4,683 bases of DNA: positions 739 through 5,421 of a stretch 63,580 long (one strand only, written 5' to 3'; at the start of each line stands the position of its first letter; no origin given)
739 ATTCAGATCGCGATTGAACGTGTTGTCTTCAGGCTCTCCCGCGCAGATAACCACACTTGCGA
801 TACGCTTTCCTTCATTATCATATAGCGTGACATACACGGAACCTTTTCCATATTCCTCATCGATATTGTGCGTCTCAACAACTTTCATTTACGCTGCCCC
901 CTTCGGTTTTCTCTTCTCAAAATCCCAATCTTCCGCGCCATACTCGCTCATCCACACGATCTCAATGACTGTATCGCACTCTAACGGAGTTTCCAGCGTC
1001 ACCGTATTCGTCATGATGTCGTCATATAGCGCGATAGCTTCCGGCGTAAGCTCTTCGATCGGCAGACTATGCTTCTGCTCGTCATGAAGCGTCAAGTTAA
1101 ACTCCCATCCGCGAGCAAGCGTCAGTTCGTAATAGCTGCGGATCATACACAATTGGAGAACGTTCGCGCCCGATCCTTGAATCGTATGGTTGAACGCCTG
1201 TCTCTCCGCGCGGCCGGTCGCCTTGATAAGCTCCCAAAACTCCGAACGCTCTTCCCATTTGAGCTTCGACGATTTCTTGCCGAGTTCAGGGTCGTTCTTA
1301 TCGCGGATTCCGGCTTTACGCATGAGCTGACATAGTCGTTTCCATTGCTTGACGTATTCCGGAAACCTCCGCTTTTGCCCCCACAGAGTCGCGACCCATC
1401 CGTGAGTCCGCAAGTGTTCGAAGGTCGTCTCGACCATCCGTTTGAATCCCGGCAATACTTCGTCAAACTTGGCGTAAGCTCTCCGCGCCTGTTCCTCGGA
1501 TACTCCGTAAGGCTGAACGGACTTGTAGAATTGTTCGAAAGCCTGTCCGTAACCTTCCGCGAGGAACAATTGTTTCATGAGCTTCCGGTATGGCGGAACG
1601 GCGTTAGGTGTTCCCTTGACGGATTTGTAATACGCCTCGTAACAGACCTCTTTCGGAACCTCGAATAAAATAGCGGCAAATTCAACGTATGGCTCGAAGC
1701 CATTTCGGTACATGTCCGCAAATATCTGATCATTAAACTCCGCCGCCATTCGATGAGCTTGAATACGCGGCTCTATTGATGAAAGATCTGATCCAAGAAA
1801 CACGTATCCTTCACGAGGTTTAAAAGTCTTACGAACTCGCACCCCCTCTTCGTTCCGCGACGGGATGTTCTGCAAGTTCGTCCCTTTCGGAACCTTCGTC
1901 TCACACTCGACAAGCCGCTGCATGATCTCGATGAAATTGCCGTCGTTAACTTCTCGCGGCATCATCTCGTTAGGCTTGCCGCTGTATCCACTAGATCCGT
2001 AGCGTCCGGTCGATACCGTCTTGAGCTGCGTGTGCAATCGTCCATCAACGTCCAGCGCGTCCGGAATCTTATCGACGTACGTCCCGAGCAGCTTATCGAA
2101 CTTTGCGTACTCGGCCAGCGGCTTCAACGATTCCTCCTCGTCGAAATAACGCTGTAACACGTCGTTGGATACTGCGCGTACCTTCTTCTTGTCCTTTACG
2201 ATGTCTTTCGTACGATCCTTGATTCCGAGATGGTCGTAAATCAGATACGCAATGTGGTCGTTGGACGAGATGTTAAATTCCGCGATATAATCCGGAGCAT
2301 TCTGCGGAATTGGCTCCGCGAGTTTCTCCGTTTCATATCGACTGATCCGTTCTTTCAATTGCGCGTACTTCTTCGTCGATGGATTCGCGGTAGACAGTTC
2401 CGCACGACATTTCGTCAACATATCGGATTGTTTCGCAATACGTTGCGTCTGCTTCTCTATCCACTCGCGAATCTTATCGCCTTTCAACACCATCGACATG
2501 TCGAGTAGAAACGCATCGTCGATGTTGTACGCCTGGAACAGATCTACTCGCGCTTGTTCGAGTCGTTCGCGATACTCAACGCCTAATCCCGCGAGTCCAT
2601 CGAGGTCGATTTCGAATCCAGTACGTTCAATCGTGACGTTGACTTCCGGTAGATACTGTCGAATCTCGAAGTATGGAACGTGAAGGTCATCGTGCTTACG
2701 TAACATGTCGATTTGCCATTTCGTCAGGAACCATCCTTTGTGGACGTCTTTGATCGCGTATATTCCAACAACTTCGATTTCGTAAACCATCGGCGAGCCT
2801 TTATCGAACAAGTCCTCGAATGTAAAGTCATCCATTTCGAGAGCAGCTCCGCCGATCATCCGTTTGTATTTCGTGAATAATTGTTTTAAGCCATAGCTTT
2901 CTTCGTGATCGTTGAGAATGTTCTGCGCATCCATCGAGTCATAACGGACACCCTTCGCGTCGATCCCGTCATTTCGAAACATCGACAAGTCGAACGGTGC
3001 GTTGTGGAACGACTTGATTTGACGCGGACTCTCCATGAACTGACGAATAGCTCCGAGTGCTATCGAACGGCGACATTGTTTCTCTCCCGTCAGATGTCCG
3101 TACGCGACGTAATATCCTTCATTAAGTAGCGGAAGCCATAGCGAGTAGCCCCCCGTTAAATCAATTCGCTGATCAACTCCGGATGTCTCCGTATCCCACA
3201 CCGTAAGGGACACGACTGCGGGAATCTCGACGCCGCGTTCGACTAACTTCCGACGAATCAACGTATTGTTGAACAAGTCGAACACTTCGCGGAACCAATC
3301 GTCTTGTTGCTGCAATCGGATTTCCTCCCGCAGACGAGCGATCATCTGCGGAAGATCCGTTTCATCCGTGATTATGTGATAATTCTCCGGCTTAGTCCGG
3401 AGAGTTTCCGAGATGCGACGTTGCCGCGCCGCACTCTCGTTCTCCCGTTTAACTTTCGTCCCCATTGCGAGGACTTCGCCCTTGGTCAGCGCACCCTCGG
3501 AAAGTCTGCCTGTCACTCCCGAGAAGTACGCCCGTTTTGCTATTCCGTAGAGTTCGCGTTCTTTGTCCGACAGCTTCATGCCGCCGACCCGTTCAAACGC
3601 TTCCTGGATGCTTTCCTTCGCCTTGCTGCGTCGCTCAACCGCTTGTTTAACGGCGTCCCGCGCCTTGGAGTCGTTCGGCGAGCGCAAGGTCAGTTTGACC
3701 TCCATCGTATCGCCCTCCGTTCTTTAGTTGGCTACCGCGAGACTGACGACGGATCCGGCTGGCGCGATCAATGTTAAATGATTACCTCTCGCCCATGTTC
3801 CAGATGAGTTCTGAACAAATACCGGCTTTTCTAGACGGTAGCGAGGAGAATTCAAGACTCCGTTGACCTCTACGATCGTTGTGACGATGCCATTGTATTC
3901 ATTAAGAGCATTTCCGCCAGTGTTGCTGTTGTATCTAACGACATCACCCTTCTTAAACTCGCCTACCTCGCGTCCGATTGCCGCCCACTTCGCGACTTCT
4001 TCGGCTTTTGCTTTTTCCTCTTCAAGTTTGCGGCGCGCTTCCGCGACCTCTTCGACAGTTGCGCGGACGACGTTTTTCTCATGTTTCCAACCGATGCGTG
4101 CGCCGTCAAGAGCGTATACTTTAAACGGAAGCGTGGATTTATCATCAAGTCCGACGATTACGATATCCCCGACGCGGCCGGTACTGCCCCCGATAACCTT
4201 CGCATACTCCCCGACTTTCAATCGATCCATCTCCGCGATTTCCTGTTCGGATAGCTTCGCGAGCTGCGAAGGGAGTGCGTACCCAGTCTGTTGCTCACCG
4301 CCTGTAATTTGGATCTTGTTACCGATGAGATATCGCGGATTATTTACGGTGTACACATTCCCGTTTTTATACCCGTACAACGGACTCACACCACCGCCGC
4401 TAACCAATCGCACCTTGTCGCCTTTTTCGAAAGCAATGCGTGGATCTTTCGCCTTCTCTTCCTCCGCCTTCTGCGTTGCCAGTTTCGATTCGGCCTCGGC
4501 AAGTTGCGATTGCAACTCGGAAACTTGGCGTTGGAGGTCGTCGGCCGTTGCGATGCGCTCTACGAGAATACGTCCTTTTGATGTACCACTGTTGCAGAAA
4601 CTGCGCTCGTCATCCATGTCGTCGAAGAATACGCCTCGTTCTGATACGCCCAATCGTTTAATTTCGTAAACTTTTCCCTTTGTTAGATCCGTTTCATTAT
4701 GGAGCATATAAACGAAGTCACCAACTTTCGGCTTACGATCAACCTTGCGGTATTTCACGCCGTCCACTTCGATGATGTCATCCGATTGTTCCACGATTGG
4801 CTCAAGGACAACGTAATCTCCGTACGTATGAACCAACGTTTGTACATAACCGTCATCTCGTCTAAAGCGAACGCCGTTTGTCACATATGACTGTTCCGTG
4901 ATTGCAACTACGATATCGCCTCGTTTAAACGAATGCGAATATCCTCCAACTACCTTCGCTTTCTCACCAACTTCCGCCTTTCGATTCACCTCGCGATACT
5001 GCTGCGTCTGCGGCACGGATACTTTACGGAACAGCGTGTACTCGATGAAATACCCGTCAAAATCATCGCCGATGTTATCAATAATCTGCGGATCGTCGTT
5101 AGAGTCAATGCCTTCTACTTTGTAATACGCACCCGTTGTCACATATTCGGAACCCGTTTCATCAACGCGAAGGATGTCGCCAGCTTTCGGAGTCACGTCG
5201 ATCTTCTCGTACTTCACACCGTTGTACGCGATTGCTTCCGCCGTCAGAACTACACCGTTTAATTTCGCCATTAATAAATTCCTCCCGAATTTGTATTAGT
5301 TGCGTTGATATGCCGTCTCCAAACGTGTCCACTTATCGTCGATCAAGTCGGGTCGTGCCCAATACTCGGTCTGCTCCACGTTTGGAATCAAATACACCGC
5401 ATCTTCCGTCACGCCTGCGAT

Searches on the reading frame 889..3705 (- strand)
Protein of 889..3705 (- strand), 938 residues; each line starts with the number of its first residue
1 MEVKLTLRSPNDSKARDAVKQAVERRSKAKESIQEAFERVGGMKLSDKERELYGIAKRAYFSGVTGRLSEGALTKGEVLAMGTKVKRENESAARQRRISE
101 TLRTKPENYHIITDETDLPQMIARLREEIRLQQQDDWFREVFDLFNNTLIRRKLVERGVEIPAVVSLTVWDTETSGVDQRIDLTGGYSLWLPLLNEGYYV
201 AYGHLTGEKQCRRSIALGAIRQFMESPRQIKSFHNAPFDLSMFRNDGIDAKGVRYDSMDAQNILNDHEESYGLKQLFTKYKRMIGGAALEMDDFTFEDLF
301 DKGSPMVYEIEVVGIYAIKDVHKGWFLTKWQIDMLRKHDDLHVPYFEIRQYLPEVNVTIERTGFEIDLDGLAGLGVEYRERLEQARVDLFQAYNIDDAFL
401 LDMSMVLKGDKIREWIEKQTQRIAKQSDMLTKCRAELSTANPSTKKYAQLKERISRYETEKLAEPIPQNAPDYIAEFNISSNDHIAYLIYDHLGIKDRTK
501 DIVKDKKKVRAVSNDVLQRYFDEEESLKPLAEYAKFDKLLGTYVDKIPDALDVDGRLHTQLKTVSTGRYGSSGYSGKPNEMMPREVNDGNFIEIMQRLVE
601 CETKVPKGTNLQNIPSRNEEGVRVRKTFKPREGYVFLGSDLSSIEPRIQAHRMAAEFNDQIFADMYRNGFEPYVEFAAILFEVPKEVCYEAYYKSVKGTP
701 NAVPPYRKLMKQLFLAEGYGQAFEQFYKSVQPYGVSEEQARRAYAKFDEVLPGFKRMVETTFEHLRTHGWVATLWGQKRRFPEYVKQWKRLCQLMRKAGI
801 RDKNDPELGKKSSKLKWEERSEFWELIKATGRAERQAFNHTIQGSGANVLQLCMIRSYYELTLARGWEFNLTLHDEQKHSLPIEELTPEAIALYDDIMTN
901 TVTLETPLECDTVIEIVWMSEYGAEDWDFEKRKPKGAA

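Call 26: search_protein_families(library=pfam, proteins=[window:889-3705:-], max_evalue=0.001)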
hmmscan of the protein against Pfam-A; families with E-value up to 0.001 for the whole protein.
window:889-3705:- (938 aa): 2 families
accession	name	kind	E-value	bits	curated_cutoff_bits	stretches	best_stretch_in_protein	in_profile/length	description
PF00476.26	DNA_pol_A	-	3.2e-42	145.3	34.3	2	609-918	126-379/381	DNA polymerase family A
PF01612.26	DNA_pol_A_exo1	-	6.2e-06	26.6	23.6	1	170-322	25-159/173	3'-5' exonuclease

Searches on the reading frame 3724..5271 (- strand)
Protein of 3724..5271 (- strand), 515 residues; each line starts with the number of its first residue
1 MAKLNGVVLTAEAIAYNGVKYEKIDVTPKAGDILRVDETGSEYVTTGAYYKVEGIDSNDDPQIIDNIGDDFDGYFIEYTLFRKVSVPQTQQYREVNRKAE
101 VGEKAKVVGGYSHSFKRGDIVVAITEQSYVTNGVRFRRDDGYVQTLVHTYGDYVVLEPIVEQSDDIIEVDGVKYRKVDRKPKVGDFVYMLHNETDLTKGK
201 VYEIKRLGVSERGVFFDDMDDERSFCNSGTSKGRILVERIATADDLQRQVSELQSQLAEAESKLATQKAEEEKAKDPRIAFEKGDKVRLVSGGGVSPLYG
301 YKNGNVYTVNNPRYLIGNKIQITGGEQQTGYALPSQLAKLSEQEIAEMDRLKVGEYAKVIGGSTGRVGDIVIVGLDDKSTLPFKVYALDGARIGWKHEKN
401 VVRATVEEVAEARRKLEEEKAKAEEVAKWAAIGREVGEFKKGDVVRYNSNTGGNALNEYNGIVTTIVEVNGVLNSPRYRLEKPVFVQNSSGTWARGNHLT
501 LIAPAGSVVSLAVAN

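Call 26: search_protein_families(library=pfam, proteins=[window:3724-5271:-], max_evalue=0.001)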
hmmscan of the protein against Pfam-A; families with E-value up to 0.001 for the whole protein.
window:3724-5271:- (515 aa): 0 families

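Call 39: search_protein_families(library=phrogs, proteins=[window:3724-5271:-], max_evalue=0.001)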
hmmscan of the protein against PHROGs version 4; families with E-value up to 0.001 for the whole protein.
window:3724-5271:- (515 aa): 5 families
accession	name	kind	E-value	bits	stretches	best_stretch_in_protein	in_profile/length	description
phrog_15694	-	unknown function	5e-49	168.7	3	267-505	120-344/350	-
phrog_27882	-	unknown function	5.9e-07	30.3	1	90-236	21-178/330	-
phrog_30892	-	unknown function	9.5e-07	29.1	1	354-456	311-409/454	-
phrog_5587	-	unknown function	0.00034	21.2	1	366-451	69-154/219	-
phrog_4927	-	unknown function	0.00053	21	0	26-80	3-62/73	-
